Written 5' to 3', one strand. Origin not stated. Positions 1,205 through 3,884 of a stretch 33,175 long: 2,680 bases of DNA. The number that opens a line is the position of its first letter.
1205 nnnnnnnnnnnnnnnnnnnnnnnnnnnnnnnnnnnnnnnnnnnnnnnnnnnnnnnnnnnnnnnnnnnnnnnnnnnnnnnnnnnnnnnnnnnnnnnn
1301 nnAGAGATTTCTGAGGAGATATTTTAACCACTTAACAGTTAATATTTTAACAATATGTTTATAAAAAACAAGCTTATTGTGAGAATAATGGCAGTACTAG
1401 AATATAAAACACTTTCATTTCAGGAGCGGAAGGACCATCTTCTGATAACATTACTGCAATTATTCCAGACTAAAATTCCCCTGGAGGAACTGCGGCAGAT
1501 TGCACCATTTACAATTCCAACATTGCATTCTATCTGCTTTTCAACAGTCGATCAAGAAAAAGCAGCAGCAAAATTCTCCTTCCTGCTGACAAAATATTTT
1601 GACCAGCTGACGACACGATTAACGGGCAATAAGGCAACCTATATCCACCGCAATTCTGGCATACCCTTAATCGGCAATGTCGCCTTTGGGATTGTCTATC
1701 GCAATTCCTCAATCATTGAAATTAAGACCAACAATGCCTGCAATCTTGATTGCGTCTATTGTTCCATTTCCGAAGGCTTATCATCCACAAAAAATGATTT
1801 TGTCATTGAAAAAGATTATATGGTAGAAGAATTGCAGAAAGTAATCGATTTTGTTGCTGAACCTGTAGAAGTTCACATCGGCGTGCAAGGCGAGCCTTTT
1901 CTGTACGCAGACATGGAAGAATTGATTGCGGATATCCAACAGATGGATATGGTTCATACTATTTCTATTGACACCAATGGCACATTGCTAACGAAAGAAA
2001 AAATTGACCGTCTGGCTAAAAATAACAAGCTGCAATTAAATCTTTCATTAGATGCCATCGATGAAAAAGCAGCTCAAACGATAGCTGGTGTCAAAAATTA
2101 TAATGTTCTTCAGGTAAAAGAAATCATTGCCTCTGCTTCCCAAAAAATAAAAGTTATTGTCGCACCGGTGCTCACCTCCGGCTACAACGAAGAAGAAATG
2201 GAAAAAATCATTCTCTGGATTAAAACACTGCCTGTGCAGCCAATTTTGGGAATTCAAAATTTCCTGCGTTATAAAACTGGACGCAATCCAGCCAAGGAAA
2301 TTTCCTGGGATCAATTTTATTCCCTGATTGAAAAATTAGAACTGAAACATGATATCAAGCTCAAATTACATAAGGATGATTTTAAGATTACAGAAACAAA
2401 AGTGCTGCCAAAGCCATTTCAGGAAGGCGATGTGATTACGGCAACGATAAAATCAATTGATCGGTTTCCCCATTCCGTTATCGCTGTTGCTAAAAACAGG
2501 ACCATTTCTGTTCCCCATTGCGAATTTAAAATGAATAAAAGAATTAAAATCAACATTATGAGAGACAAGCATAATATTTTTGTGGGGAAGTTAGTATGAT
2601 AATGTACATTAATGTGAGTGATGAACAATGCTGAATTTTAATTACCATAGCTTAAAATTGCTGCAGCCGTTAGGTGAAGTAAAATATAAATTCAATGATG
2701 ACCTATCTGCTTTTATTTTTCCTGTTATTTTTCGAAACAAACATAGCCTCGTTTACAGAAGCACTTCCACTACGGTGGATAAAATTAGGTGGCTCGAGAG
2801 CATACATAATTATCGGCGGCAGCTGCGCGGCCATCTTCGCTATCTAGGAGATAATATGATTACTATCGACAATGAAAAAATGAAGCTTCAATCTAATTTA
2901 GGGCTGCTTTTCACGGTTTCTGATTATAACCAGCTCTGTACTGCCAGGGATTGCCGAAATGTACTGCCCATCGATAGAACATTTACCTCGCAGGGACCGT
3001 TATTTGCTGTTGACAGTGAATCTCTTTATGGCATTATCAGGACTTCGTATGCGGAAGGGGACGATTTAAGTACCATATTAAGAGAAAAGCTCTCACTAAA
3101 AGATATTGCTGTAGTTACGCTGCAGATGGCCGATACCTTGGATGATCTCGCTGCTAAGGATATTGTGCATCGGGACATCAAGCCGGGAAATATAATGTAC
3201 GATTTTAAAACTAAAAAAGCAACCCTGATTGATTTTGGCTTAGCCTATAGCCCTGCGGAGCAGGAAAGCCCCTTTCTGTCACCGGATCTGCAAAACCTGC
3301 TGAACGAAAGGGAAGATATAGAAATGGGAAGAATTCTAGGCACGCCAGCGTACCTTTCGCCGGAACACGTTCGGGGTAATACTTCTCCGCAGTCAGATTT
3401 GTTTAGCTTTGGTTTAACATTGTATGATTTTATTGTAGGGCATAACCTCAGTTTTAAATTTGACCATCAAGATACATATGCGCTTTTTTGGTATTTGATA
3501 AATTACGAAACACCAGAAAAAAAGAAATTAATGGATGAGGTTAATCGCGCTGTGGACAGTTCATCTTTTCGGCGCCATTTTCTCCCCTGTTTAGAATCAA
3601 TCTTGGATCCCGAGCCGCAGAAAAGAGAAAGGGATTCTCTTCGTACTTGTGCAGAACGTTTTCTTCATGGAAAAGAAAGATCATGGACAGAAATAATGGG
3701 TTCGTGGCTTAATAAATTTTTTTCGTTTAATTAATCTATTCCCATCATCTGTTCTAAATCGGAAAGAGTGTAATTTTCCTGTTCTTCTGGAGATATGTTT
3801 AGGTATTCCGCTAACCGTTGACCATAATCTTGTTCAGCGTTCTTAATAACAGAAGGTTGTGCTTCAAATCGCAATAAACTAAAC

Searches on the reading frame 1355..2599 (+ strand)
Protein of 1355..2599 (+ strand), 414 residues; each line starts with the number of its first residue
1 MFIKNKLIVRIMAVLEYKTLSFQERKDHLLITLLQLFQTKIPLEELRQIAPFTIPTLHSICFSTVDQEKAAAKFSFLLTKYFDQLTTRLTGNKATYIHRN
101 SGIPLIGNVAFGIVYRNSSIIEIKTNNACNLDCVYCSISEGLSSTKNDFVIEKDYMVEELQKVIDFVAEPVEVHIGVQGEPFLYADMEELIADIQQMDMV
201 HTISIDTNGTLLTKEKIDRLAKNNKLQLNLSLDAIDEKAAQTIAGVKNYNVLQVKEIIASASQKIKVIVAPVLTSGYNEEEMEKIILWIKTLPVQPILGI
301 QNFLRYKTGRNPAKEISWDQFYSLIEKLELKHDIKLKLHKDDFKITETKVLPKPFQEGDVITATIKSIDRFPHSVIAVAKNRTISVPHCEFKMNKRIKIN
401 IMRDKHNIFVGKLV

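Call 7: search_protein_families(library=pfam, proteins=[window:1355-2599:+], max_evalue=0.001)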
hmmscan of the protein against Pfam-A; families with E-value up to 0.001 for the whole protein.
window:1355-2599:+ (414 aa): 1 family
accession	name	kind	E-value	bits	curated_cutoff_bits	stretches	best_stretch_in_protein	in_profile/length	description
PF04055.27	Radical_SAM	-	5.6e-25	88.9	29.5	1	125-289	3-166/166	Radical SAM superfamily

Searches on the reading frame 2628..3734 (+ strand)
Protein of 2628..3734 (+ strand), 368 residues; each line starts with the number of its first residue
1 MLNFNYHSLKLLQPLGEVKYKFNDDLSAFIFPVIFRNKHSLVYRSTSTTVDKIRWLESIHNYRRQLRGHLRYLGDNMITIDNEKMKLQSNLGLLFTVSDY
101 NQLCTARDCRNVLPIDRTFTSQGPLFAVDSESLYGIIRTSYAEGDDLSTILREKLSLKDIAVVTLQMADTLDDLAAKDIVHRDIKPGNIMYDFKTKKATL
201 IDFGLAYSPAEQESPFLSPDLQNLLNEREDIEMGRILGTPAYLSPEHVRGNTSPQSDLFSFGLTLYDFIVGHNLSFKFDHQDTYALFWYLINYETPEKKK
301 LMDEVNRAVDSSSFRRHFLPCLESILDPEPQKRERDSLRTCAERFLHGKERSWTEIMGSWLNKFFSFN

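Call 7: search_protein_families(library=pfam, proteins=[window:2628-3734:+], max_evalue=0.001)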
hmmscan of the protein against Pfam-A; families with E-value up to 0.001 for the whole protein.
window:2628-3734:+ (368 aa): 4 families
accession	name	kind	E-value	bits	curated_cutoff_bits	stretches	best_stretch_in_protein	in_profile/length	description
PF00069.31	Pkinase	-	1.3e-21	77.7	31.7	1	134-333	74-251/263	Protein kinase domain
PF07714.23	PK_Tyr_Ser-Thr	-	2.4e-11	43.9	23.1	1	136-286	77-216/258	Protein tyrosine and serine/threonine kinase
PF03109.22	ABC1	-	3.4e-05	23.5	22.9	1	145-212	156-220/244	ABC1 atypical kinase-like domain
PF01636.29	APH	-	6.9e-05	23.1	23.2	1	154-206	140-197/239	Phosphotransferase enzyme family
